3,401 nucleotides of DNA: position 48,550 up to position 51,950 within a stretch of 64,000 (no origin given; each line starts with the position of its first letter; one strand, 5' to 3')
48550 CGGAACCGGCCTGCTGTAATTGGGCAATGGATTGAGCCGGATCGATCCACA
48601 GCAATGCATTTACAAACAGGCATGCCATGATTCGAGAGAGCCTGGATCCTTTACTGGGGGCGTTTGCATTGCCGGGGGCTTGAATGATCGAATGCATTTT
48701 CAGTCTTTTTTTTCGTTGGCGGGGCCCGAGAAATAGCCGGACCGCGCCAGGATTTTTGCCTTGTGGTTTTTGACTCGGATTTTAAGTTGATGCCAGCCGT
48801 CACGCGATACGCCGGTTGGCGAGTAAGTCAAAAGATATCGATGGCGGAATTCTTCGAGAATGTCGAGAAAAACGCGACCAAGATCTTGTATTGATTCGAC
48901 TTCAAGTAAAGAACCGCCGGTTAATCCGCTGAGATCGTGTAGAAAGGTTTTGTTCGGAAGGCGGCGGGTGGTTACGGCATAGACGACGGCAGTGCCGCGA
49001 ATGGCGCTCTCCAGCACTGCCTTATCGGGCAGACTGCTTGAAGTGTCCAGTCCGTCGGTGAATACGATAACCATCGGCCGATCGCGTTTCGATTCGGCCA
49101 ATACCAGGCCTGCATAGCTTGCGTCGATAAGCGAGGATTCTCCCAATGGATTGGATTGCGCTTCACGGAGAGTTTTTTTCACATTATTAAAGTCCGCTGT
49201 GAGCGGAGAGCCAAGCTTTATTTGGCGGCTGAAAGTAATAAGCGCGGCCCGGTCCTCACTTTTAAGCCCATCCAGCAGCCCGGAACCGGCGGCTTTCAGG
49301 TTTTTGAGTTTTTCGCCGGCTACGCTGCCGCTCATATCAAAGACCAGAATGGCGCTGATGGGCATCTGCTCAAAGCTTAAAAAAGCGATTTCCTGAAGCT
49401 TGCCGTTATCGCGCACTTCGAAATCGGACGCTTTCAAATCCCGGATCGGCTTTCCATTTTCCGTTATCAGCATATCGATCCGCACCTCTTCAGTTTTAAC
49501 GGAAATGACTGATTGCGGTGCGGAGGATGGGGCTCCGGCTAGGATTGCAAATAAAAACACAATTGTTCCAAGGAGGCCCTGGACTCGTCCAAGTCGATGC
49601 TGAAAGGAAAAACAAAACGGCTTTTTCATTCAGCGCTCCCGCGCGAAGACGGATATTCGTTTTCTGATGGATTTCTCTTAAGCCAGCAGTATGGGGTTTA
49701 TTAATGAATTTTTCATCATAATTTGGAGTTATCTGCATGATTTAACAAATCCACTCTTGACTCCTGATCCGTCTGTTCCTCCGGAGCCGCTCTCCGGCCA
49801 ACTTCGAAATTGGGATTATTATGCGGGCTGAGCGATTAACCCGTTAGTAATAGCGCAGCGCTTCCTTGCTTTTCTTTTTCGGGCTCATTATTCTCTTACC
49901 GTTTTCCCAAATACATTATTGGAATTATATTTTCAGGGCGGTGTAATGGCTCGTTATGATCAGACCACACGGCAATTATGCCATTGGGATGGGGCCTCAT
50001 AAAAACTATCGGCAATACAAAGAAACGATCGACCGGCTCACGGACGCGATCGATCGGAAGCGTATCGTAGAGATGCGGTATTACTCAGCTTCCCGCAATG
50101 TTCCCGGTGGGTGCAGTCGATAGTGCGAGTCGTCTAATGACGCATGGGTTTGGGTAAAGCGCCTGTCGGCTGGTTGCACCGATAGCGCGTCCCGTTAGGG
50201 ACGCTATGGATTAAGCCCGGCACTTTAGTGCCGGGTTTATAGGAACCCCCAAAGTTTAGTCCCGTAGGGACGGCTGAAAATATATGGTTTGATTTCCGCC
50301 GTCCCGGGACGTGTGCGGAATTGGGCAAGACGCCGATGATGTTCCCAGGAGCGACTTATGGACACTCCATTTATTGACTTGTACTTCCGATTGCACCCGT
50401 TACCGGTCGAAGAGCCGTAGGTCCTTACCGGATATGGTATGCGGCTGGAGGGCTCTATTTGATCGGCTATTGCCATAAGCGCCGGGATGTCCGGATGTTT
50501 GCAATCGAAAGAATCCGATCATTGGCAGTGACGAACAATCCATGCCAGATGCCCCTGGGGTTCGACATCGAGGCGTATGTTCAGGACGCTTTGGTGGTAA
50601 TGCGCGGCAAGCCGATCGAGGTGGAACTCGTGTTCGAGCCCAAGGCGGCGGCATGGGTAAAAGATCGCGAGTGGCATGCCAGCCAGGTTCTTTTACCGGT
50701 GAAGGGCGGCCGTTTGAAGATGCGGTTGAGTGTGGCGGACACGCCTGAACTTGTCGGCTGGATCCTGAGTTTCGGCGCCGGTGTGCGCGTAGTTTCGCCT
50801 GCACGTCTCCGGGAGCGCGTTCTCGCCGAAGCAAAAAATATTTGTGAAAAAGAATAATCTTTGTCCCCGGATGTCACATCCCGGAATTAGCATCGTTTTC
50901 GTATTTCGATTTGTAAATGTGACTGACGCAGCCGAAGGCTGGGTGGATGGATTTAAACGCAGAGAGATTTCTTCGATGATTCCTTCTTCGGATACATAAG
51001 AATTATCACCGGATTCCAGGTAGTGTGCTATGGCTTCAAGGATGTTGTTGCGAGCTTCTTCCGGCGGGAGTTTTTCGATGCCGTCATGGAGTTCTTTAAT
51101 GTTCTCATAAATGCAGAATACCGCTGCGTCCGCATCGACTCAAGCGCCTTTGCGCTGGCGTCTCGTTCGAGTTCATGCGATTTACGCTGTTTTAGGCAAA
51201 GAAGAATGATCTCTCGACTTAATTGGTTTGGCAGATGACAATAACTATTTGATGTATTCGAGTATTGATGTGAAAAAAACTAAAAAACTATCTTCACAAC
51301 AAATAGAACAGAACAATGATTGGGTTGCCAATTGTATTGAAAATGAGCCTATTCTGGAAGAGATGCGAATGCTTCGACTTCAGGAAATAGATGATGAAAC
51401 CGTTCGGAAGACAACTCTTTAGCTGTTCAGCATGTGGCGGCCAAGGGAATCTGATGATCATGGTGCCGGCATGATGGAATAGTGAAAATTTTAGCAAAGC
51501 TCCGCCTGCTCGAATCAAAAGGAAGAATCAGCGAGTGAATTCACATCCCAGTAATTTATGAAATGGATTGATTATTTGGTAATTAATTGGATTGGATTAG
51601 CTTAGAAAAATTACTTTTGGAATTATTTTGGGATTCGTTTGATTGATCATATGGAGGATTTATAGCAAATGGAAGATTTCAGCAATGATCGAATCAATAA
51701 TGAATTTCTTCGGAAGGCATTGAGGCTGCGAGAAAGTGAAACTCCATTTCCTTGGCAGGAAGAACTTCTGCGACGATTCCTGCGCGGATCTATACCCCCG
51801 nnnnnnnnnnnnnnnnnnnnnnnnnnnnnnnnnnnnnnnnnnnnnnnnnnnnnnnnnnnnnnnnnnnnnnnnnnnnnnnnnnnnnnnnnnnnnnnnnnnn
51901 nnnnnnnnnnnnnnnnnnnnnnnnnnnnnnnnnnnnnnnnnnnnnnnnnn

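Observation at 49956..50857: WYL-domain regulator immediately upstream of cas3 is split by a miniature insertion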

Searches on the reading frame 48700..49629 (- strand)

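Call 11: search_protein_families(library=ncbifam, proteins=[window:48700-49629:-], max_evalue=0.001)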
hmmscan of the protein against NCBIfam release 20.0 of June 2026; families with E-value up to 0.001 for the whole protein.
window:48700-49629:- (309 aa): 4 families
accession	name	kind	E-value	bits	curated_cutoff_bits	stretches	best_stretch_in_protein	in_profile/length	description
TIGR03436.1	acidobact_VWFA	subfamily_domain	3.1e-37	128.8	81.25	1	41-301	2-323/324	VWA domain-containing protein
TIGR02442.1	Cob-chelat-sub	hypoth_equivalog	1.5e-05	23.7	779.45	1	92-198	474-586/641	putative cobaltochelatase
NF047508.1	VWA_BatA_Lepto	exception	0.00039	19.6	380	1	123-257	127-269/315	VWA domain-containing protein BatA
TIGR03788.1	marine_srt_targ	equivalog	0.00049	18.6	551.65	1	88-151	269-334/629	marine proteobacterial sortase target protein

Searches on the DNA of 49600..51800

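Call 48: search_rna_families(source=window, start=49600, end=51800, threshold=evalue, max_evalue=1)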
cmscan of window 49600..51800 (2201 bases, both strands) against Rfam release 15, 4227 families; matches with E-value up to 1: 4.
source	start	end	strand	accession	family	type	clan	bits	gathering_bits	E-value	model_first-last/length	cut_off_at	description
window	50188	50235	-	RF01687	Acido-Lenti-1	Gene; sRNA;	-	30.4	37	0.00019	1-46/46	no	Acido-Lenti-1 RNA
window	51680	51728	+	RF01641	ceN53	Gene; snRNA; snoRNA; CD-box;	-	20.4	50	0.63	1-74/74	no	Caenorhabditis snoRNA ceN53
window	49824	49920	-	RF01087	PK-repZ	Cis-reg;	-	19.4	44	0.26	1-150/150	no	Pseudoknot of the regulatory region of the repZ gene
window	50259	50282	-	RF01687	Acido-Lenti-1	Gene; sRNA;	-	18.1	37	0.43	22-45/46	no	Acido-Lenti-1 RNA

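Call 49: search_rna_families(source=window, start=50100, end=50410, threshold=evalue, max_evalue=10, show_alignments=3)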
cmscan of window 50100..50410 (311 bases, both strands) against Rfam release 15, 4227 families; matches with E-value up to 10: 5.
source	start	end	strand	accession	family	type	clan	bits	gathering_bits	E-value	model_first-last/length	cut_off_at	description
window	50188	50235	-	RF01687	Acido-Lenti-1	Gene; sRNA;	-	30.4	37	2.7e-05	1-46/46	no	Acido-Lenti-1 RNA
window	50259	50282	-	RF01687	Acido-Lenti-1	Gene; sRNA;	-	18.1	37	0.06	22-45/46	no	Acido-Lenti-1 RNA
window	50210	50270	+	RF00194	Rubella_3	Cis-reg;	-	17.1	35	0.56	1-68/68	no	Rubella virus 3' cis-acting element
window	50162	50240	+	RF02837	anti-hemB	Gene; sRNA;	-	15.4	49.5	0.33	1-81/81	no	Burkholderia RNA 7 (anti-hemB)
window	50190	50240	+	RF02278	Betaproteobacteria_toxic_sRNA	Gene; sRNA;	-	14.3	50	2.1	8-60/64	no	Betaproteobacteria toxic small RNA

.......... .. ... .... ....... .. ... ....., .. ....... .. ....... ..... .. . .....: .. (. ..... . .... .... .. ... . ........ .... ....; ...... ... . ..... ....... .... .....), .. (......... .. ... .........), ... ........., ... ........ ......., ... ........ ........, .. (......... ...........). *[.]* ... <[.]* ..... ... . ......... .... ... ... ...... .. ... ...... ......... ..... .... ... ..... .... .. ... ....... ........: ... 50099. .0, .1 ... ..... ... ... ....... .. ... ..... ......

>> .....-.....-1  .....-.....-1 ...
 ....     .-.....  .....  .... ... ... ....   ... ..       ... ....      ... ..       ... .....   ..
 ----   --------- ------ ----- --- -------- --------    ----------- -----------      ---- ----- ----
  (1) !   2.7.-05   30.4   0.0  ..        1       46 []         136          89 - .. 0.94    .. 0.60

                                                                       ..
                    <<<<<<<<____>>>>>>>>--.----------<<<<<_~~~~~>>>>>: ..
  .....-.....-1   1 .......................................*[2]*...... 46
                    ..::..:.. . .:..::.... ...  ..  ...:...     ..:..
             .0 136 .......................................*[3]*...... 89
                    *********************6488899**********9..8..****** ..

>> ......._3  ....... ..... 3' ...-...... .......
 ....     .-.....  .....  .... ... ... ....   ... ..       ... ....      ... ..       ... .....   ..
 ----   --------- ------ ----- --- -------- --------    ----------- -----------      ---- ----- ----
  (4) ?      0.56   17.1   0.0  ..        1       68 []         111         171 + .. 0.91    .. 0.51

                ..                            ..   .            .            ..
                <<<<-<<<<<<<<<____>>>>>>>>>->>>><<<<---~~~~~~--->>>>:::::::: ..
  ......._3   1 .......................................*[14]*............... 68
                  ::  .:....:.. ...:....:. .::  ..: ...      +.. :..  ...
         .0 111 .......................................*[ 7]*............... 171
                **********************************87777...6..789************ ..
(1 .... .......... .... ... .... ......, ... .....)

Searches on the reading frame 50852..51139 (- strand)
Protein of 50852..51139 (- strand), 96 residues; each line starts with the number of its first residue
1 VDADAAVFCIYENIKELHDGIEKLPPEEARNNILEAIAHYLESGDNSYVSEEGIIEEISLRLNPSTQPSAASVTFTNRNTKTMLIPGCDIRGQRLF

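Call 43: search_protein_families(library=pfam, proteins=[window:50852-51139:-], max_evalue=0.1)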
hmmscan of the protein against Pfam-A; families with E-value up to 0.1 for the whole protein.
seq(96 aa): 0 families
